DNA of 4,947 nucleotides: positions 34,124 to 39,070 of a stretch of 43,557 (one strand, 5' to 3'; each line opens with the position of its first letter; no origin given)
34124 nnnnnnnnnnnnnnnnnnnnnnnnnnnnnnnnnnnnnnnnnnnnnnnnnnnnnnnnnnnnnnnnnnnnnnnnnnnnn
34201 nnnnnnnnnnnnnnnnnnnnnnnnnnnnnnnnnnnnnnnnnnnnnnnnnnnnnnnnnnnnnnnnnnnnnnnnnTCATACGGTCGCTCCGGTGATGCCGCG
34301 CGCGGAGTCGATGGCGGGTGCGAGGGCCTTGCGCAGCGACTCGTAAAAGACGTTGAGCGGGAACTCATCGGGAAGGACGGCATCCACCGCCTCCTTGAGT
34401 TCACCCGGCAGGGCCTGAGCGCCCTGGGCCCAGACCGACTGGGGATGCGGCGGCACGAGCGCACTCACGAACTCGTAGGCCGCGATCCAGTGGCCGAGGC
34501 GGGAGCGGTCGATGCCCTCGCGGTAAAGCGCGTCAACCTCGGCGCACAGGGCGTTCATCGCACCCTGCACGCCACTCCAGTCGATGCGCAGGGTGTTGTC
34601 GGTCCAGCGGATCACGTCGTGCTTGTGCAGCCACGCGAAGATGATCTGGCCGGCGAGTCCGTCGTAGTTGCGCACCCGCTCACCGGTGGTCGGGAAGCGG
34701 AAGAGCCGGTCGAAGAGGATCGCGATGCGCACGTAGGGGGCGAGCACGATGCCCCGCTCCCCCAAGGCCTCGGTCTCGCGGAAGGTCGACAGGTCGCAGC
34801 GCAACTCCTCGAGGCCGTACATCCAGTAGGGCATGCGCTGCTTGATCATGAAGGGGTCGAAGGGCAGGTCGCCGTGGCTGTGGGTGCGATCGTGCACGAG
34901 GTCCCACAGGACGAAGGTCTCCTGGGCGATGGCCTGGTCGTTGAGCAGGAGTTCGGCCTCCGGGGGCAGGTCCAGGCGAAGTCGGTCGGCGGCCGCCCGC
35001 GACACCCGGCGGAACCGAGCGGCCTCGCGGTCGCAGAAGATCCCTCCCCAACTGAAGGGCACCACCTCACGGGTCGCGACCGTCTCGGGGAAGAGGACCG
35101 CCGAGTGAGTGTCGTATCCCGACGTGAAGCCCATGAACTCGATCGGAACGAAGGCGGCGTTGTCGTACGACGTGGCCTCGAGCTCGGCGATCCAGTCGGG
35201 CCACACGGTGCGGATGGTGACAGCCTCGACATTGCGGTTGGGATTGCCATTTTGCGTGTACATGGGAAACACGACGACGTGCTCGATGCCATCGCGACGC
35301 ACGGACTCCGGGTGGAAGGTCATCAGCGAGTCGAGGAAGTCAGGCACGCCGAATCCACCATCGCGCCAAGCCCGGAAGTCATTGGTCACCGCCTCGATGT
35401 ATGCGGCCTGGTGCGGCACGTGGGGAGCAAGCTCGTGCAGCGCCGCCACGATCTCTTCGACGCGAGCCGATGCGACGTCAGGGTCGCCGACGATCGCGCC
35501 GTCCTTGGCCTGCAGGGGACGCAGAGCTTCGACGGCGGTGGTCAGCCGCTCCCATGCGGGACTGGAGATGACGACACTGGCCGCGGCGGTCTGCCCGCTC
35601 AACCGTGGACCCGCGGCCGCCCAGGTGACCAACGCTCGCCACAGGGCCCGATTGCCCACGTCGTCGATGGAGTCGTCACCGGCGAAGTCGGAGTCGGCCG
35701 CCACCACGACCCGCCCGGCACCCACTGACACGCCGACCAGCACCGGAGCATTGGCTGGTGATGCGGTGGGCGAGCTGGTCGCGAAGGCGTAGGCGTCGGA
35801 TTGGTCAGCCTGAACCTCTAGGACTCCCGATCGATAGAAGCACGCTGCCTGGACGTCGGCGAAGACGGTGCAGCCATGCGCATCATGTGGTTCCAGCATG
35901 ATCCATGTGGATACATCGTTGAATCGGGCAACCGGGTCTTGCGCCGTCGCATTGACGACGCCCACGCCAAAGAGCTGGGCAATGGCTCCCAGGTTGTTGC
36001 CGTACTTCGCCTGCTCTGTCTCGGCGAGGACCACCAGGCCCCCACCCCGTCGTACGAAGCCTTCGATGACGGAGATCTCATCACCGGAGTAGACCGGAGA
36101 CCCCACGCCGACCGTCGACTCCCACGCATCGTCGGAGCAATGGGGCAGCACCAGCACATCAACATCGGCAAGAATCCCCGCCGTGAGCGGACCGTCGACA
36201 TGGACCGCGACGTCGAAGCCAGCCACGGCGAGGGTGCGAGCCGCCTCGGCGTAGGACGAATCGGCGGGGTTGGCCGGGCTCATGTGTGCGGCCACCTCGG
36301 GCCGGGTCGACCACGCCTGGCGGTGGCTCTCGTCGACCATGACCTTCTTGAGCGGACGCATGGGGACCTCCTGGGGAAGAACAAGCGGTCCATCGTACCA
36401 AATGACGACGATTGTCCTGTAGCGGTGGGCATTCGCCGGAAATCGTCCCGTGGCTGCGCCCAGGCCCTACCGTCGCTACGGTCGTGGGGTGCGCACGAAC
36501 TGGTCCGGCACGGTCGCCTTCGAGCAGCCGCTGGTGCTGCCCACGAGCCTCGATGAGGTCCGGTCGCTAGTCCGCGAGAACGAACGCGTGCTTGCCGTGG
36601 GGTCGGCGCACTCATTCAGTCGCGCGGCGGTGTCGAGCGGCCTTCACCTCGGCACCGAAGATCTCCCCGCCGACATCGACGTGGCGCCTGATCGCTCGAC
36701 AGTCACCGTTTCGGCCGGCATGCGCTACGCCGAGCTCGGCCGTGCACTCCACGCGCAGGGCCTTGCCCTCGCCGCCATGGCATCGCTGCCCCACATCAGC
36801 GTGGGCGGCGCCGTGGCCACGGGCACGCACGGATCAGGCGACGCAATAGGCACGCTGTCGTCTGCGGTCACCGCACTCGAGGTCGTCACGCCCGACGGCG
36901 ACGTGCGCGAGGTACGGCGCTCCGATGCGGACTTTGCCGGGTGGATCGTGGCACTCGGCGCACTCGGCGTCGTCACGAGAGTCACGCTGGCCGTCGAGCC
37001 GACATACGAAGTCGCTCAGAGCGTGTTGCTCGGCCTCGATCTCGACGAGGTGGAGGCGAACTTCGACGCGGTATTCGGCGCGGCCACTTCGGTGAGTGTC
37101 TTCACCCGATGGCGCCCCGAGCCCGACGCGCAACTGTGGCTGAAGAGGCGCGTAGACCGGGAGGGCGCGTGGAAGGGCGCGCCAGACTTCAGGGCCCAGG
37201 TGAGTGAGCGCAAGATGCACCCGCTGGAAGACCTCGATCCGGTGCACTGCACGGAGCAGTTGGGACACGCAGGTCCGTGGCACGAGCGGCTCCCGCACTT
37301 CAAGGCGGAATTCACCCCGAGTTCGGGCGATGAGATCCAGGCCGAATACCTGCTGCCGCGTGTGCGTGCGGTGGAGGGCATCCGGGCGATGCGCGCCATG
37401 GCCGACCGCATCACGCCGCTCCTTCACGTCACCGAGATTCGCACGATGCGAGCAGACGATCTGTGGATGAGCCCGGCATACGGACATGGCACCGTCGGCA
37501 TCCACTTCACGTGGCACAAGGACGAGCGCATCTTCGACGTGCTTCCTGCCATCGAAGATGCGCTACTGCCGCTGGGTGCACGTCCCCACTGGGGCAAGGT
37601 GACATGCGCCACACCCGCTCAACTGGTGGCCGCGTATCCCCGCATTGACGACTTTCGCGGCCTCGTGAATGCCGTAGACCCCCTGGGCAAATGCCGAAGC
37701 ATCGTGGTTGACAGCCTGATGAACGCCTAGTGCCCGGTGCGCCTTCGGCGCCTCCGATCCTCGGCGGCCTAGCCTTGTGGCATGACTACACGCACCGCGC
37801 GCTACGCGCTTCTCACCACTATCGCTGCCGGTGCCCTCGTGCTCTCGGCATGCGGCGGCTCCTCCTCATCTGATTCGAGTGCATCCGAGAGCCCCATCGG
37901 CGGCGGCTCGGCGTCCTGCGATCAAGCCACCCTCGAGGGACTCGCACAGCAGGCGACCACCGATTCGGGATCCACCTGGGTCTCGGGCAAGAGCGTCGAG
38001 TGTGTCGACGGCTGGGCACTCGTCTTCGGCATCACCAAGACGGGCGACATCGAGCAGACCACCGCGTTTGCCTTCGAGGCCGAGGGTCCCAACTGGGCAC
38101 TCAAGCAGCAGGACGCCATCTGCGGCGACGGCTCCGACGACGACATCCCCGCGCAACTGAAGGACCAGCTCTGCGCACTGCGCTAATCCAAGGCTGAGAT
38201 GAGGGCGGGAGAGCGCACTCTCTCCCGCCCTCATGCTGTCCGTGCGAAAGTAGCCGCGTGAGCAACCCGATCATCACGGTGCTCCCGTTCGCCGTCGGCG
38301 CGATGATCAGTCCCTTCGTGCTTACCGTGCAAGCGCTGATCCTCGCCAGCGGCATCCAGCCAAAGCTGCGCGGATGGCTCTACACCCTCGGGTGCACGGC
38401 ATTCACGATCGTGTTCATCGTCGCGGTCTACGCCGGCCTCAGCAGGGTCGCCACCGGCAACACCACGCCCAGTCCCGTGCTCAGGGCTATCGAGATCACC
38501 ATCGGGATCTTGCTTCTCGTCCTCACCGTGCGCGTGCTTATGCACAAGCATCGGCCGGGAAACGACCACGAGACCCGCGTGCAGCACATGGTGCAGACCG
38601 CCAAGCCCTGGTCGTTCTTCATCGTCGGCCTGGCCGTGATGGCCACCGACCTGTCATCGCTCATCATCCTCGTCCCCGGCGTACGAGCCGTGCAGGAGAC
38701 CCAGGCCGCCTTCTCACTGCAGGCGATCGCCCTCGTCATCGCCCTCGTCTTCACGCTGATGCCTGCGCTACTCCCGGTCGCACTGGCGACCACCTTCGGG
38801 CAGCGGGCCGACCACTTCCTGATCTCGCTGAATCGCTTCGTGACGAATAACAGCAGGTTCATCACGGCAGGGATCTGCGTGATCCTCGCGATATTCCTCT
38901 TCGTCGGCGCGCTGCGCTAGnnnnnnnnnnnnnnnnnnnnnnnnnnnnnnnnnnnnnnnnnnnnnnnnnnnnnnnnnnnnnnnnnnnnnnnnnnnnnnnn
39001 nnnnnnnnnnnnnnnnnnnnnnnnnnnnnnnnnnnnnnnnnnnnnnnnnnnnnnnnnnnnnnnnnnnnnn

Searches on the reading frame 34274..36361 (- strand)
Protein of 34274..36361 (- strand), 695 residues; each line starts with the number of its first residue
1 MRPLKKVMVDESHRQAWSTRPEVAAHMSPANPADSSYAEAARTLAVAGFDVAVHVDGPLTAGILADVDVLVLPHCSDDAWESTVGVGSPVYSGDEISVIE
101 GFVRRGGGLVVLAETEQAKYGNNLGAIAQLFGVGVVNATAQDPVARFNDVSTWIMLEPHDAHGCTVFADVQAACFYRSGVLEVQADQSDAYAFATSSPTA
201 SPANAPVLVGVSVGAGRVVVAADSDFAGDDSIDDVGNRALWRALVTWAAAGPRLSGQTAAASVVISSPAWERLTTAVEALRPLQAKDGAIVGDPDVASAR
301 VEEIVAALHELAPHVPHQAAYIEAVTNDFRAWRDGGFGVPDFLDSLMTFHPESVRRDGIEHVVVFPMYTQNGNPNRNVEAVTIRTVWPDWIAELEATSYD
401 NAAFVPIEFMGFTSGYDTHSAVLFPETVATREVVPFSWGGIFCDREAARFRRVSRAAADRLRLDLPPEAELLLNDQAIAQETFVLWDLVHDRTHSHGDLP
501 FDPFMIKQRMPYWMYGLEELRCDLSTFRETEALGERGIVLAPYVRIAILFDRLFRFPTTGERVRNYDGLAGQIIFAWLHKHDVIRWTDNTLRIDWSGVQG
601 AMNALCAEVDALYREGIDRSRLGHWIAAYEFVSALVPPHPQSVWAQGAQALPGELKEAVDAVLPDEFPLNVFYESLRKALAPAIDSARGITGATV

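Call 17: search_protein_families(library=pfam, proteins=[window:34274-36361:-])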
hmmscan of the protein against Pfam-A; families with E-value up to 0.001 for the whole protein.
window:34274-36361:- (695 aa): 2 families
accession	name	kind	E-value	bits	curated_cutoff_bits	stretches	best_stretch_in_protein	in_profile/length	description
PF19985.4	DUF6421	-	9.8e-200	664.3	25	1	268-692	2-436/437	Family of unknown function (DUF6421)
PF14258.12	DUF4350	-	5.2e-06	27.3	30.4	1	91-244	50-180/181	Domain of unknown function (DUF4350)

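Call 55: search_protein_families(library=ncbifam, proteins=[window:34274-36361:-], max_evalue=1e-10)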
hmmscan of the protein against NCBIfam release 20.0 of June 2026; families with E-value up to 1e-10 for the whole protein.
window:34274-36361:- (695 aa): 0 families

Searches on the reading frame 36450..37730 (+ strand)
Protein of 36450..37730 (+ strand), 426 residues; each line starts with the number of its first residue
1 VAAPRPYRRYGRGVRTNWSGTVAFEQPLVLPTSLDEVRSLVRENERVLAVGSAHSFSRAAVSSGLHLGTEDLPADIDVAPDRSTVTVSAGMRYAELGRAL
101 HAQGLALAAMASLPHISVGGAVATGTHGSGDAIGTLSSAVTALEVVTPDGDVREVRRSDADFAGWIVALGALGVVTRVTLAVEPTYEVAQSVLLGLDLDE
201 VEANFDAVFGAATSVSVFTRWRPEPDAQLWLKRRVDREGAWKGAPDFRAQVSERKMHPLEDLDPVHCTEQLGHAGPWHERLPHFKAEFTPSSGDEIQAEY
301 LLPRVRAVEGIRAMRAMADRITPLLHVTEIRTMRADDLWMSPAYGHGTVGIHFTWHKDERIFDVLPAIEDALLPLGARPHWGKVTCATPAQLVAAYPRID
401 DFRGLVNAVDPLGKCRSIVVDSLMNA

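Call 17: search_protein_families(library=pfam, proteins=[window:36450-37730:+])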
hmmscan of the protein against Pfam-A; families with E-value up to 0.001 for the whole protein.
window:36450-37730:+ (426 aa): 2 families
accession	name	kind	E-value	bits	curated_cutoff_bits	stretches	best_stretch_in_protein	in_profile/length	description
PF01565.28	FAD_binding_4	-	3.3e-23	82.4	26.4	1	28-155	4-138/139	FAD binding domain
PF04030.19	ALO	-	3.3e-14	53.6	23.1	1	297-414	127-249/258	D-arabinono-1,4-lactone oxidase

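Call 55: search_protein_families(library=ncbifam, proteins=[window:36489-37730:+], max_evalue=1e-10)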
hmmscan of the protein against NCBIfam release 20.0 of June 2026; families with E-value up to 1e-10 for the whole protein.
window:36489-37730:+ (413 aa): 5 families
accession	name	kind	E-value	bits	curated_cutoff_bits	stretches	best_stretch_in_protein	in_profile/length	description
TIGR01679.1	bact_FAD_ox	subfamily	4.5e-48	164.2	292.25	2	3-197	2-199/419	FAD-linked oxidoreductase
TIGR01678.1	FAD_lactone_ox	subfamily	4.7e-33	114.8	396.8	1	4-204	6-212/438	sugar 1,4-lactone oxidase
TIGR01677.1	pln_FAD_oxido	subfamily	1.9e-19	69.6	383.1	1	44-176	71-218/560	FAD-dependent oxidoreductase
NF053785.1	DcplphribOxDprE1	equivalog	4.3e-15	55.9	500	0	4-172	7-183/449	decaprenylphosphoryl-beta-D-ribose oxidase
TIGR01676.1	GLDHase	equivalog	1e-13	51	458.25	1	3-181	52-237/541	L-galactonolactone dehydrogenase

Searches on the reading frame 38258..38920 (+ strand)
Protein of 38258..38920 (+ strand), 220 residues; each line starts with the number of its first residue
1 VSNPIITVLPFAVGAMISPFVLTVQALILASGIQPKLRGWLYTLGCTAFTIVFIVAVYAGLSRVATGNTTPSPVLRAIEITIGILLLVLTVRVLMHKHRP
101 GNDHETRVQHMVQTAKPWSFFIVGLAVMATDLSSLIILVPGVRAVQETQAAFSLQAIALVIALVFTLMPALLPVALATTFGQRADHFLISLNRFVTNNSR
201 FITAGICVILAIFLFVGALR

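Call 17: search_protein_families(library=pfam, proteins=[window:38258-38920:+])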
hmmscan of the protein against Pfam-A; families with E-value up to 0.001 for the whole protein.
window:38258-38920:+ (220 aa): 1 family
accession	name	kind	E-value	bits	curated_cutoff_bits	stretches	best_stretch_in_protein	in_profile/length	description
PF11139.14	SfLAP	-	1.9e-25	90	35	1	8-215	1-208/213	Sap, sulfolipid-1-addressing protein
